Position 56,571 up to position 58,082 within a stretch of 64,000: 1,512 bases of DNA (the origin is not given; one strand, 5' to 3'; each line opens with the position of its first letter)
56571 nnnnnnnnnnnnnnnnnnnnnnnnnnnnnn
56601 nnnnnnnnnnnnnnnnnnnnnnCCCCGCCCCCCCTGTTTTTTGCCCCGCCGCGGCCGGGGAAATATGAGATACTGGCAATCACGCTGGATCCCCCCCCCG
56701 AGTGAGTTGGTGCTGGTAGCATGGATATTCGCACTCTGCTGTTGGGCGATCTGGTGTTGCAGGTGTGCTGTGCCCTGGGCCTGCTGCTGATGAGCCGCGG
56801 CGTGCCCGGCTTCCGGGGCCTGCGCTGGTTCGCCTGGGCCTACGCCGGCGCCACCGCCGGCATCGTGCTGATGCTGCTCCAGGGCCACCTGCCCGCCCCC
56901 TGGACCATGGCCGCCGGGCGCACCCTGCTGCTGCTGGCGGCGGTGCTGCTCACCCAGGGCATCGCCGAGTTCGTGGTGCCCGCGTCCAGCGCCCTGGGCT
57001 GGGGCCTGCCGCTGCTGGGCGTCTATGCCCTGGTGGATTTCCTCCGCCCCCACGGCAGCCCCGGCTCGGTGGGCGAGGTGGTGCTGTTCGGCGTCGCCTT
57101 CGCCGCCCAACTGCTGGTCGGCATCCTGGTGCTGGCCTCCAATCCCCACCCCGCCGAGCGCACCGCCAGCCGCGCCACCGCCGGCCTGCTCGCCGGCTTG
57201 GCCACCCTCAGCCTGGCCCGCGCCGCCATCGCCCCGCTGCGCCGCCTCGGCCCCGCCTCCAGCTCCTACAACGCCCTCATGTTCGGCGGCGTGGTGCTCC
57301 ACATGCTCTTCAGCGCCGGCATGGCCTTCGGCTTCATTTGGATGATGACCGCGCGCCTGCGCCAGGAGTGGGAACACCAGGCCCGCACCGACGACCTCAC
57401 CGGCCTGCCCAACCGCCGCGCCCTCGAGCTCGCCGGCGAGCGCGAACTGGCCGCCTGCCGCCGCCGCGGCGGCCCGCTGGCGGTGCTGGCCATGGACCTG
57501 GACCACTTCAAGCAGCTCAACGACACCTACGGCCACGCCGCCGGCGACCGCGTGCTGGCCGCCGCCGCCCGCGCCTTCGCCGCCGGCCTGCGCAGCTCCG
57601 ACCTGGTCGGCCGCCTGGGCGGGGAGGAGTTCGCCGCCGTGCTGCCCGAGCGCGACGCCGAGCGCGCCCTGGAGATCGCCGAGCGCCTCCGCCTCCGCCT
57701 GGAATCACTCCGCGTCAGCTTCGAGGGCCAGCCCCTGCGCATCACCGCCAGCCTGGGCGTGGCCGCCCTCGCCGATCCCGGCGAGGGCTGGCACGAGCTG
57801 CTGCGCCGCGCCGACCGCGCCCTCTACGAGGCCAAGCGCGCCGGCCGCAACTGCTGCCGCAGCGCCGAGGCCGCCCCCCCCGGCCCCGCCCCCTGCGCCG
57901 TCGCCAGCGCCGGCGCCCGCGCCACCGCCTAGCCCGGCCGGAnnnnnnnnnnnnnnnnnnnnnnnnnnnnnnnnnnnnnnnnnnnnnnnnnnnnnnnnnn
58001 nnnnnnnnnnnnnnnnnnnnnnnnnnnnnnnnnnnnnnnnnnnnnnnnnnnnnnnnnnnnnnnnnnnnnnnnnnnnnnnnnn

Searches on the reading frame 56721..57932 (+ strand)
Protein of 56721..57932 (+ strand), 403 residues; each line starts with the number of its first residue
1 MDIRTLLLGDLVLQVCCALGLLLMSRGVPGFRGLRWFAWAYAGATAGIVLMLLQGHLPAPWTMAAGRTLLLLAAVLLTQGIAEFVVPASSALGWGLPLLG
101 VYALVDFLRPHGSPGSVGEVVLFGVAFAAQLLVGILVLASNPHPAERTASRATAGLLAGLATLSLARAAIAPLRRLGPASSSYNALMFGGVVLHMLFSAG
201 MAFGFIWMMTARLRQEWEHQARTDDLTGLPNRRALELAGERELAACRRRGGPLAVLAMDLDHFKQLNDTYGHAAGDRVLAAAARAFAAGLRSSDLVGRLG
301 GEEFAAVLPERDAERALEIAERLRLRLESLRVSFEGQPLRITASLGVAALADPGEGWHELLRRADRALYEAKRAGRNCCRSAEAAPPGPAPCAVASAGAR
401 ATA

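Call 49: search_protein_families(library=pfam, proteins=[window:56721-57932:+], max_evalue=0.01)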
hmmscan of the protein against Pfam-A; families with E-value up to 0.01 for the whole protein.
window:56721-57932:+ (403 aa): 1 family
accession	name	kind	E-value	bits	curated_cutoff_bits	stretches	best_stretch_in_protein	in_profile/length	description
PF00990.26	GGDEF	-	7.1e-48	162.9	23.8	1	222-377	2-160/161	Diguanylate cyclase, GGDEF domain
